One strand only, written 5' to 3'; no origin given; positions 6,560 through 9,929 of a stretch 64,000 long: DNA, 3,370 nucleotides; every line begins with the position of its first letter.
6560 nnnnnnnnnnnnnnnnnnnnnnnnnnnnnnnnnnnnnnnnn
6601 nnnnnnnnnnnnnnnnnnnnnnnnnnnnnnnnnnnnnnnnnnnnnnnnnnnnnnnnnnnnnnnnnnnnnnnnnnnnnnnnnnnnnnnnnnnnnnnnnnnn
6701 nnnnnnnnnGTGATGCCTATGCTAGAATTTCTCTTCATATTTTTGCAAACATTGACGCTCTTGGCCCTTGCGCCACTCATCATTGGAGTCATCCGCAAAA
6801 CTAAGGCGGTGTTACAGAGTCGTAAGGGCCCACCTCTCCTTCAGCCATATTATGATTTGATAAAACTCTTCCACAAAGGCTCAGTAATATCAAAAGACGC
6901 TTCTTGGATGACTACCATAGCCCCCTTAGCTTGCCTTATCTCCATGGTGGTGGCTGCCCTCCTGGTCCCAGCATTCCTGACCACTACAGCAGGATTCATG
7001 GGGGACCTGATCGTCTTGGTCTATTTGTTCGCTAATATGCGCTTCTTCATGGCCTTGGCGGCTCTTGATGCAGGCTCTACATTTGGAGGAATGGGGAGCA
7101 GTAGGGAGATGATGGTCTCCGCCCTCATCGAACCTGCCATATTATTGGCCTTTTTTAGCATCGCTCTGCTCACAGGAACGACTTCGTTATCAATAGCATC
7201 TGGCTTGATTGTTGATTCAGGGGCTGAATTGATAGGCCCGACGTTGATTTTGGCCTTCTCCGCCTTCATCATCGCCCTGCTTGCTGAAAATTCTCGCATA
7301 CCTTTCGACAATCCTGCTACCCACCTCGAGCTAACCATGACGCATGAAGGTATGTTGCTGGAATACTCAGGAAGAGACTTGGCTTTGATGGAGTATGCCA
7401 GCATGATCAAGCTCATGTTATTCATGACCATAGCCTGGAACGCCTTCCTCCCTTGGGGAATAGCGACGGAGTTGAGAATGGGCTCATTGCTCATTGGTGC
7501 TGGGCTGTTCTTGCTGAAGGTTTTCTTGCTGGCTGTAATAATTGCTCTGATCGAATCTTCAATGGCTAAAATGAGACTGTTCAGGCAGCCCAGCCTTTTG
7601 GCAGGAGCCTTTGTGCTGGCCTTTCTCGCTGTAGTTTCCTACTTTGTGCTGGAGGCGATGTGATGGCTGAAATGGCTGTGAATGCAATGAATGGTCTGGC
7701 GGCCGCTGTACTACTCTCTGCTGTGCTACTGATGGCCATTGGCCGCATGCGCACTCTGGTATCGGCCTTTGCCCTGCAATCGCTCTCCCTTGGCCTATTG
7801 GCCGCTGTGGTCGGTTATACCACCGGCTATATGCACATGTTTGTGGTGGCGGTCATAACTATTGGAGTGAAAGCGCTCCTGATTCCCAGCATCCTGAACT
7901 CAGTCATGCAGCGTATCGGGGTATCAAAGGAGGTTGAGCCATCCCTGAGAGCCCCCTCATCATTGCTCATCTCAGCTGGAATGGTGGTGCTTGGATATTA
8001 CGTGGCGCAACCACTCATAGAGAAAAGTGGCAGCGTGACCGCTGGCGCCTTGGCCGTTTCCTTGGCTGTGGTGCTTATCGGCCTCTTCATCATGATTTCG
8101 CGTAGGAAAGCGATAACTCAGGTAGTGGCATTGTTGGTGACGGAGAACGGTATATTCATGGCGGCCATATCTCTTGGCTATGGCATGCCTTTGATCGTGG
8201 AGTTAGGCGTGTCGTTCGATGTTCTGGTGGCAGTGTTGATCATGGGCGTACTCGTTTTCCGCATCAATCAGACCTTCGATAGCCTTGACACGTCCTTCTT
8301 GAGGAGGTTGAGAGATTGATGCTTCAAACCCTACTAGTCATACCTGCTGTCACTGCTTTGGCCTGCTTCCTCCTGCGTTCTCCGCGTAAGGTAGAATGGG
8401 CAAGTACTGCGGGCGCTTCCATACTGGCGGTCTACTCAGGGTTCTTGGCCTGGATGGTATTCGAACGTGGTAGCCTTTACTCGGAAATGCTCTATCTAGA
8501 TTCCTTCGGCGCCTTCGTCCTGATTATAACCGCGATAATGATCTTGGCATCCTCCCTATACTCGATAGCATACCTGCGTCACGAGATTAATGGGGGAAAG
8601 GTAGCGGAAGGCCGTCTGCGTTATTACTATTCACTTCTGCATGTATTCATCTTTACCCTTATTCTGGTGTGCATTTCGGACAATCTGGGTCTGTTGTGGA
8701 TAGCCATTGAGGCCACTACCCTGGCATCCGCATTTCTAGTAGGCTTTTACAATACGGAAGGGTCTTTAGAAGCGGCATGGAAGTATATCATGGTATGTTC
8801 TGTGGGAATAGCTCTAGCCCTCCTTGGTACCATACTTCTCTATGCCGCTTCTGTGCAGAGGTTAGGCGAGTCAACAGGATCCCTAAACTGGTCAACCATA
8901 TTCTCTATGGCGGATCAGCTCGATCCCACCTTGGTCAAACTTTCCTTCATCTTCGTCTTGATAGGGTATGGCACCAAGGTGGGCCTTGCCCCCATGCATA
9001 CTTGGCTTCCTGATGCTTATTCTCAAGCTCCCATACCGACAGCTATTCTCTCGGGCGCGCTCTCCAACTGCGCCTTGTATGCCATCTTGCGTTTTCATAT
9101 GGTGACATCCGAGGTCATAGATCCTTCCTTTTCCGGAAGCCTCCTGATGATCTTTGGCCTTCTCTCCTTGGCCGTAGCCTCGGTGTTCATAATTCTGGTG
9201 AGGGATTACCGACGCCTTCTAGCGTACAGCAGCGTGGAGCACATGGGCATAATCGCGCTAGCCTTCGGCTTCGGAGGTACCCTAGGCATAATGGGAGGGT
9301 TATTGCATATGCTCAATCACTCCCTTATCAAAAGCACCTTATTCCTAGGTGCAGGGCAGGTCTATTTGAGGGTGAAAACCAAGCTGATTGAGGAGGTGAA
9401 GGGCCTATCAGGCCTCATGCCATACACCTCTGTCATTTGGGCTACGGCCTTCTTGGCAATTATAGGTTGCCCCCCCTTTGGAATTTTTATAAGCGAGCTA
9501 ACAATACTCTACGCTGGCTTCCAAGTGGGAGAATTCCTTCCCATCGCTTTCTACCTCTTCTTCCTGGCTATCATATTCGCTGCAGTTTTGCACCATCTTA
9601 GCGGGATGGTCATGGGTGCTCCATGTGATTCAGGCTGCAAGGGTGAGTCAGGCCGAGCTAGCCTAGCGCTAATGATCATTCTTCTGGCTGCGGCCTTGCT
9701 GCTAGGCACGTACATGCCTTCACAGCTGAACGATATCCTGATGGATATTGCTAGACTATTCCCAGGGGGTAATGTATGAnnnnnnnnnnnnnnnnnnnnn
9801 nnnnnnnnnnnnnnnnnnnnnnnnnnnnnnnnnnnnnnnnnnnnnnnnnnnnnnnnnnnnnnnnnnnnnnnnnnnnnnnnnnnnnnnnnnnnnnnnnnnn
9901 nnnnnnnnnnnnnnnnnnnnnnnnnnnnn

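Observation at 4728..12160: Hydrogenase-4-like operon whose catalytic subunit has lost all four [NiFe] cysteines (Ehr-type complex)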

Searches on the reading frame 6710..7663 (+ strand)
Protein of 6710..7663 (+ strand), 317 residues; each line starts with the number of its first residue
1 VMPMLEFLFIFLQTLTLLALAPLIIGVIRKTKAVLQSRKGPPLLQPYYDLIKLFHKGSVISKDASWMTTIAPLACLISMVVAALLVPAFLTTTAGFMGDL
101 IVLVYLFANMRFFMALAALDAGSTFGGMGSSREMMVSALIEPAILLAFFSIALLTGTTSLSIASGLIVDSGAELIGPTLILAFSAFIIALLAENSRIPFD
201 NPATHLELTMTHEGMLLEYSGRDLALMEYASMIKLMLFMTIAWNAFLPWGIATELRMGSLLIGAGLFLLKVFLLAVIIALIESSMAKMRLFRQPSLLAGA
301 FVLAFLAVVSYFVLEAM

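Call 4: search_protein_families(library=pfam, proteins=[window:6710-7663:+])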
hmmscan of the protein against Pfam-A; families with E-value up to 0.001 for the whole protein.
window:6710-7663:+ (317 aa): 1 family
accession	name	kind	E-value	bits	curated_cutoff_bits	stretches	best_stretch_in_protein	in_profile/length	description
PF00146.26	NADHdh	-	7e-43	147.5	27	1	12-303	6-288/298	NADH dehydrogenase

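Call 5: search_protein_families(library=ncbifam, proteins=[window:6710-7663:+])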
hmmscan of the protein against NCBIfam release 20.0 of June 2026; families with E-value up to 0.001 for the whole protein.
window:6710-7663:+ (317 aa): 2 families
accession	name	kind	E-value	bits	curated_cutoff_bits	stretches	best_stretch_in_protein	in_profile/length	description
NF004741.0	PRK06076.1-2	equivalog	3.2e-20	72.6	305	1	7-292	22-309/337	NADH-quinone oxidoreductase subunit NuoH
NF004743.0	PRK06076.1-4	equivalog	2.4e-07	30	494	1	12-289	27-315/433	NADH-quinone oxidoreductase subunit NuoH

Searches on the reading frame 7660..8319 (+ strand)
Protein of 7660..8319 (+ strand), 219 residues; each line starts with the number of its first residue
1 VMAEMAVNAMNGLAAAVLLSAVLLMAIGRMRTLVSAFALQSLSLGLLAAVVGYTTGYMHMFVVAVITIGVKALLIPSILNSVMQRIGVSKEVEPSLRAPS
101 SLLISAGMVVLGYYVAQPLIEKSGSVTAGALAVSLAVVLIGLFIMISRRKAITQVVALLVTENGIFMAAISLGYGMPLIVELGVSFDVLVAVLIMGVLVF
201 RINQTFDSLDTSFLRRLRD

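Call 4: search_protein_families(library=pfam, proteins=[window:7660-8319:+])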
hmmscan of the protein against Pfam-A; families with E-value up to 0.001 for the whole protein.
window:7660-8319:+ (219 aa): 1 family
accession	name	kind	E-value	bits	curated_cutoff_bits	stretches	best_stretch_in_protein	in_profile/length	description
PF00420.29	Oxidored_q2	-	0.00077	19.6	26.1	1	131-218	3-94/95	NADH-ubiquinone/plastoquinone oxidoreductase chain 4L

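Call 5: search_protein_families(library=ncbifam, proteins=[window:7660-8319:+])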
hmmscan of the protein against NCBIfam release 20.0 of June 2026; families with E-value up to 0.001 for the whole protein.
window:7660-8319:+ (219 aa): 1 family
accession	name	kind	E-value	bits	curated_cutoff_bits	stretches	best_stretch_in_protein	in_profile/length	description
NF008556.0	PRK11492.1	equivalog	4.4e-30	105.2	136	1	8-218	5-215/216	hydrogenase 4 membrane subunit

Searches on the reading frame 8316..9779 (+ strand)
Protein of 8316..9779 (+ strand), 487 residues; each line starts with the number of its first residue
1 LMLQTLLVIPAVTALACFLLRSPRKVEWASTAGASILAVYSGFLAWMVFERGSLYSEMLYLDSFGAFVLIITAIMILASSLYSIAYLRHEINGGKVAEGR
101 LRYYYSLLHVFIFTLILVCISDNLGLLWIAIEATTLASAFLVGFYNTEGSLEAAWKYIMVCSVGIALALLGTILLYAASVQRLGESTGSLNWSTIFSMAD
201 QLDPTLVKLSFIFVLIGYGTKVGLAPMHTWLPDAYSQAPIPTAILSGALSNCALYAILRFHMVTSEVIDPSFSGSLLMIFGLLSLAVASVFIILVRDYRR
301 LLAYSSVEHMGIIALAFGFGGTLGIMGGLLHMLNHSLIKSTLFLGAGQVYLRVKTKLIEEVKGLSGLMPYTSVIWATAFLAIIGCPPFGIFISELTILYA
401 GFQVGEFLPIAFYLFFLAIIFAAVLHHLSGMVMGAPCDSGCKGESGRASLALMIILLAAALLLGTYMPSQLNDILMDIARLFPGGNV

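Call 4: search_protein_families(library=pfam, proteins=[window:8316-9779:+])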
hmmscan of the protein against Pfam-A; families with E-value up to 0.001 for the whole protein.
window:8316-9779:+ (487 aa): 1 family
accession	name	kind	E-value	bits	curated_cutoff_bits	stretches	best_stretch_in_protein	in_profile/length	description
PF00361.26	Proton_antipo_M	-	5.2e-51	174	21.5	1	121-413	1-287/294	NADH:quinone oxidoreductase/Mrp antiporter, TM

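Call 5: search_protein_families(library=ncbifam, proteins=[window:8316-9779:+])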
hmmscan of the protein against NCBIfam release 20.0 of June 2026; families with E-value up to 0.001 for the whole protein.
window:8316-9779:+ (487 aa): 71 families (the best 25 are shown)
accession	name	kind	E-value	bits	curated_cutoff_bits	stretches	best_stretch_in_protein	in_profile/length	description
NF005044.0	PRK06458.1-4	equivalog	1.3e-147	492.9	610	1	2-479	6-491/531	hydrogenase 4 subunit F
NF005045.0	PRK06458.1-5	equivalog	5.1e-122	408.3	543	1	2-482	3-482/484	hydrogenase 4 subunit F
NF005041.0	PRK06458.1-1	equivalog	4.1e-116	389.1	951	1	2-478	6-490/526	hydrogenase 4 subunit F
NF005043.0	PRK06458.1-3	equivalog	1.5e-115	386.9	533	1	4-481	10-481/483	hydrogenase 4 subunit F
NF006427.0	PRK08676.1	equivalog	1.2e-83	281.7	511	1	3-478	3-479/486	hydrogenase membrane subunit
NF005042.0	PRK06458.1-2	equivalog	1.3e-65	222.3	437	1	6-437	8-407/439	hydrogenase 4 subunit F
NF005086.0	PRK06521.1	equivalog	2.6e-55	188.1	667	1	58-479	75-503/669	hydrogenase 4 subunit B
NF006241.0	PRK08377.1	equivalog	1.1e-51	176.3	645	1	58-475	73-470/494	NADH dehydrogenase subunit N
TIGR01972.1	NDH_I_M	subfamily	1.7e-50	172.1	263.8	1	4-469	2-469/486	NADH-quinone oxidoreductase subunit M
NF006240.0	PRK08376.1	subfamily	6e-49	167.3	662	1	59-477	86-501/521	putative monovalent cation/H+ antiporter subunit D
NF005097.0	PRK06525.1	equivalog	6.9e-47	160.3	430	1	8-466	10-473/480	hydrogenase 4 subunit D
NF009305.0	PRK12662.1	equivalog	1.9e-44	152.3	700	1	7-421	10-428/492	putative monovalent cation/H+ antiporter subunit D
NF006419.0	PRK08668.1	equivalog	1.8e-43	149.2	617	1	2-478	3-477/613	NADH dehydrogenase subunit M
NF006418.0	PRK08667.1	equivalog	2e-41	142.3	794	1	58-404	72-411/644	hydrogenase membrane subunit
TIGR01770.1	NDH_I_N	subfamily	6.2e-39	134.3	332.6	1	7-458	11-458/472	NADH-quinone oxidoreductase subunit NuoN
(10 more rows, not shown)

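Call 70: search_solved_structures(query=window:8316-9779:+, show_alignments=2, max_evalue=1e-35)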
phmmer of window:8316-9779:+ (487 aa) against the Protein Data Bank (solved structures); distinct sequences matched with E-value up to 1e-35: 1.
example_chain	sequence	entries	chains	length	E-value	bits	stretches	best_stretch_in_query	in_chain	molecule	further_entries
6u8y_H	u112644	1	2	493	2.9e-39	139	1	59-467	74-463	NADH dehydrogenase subunit N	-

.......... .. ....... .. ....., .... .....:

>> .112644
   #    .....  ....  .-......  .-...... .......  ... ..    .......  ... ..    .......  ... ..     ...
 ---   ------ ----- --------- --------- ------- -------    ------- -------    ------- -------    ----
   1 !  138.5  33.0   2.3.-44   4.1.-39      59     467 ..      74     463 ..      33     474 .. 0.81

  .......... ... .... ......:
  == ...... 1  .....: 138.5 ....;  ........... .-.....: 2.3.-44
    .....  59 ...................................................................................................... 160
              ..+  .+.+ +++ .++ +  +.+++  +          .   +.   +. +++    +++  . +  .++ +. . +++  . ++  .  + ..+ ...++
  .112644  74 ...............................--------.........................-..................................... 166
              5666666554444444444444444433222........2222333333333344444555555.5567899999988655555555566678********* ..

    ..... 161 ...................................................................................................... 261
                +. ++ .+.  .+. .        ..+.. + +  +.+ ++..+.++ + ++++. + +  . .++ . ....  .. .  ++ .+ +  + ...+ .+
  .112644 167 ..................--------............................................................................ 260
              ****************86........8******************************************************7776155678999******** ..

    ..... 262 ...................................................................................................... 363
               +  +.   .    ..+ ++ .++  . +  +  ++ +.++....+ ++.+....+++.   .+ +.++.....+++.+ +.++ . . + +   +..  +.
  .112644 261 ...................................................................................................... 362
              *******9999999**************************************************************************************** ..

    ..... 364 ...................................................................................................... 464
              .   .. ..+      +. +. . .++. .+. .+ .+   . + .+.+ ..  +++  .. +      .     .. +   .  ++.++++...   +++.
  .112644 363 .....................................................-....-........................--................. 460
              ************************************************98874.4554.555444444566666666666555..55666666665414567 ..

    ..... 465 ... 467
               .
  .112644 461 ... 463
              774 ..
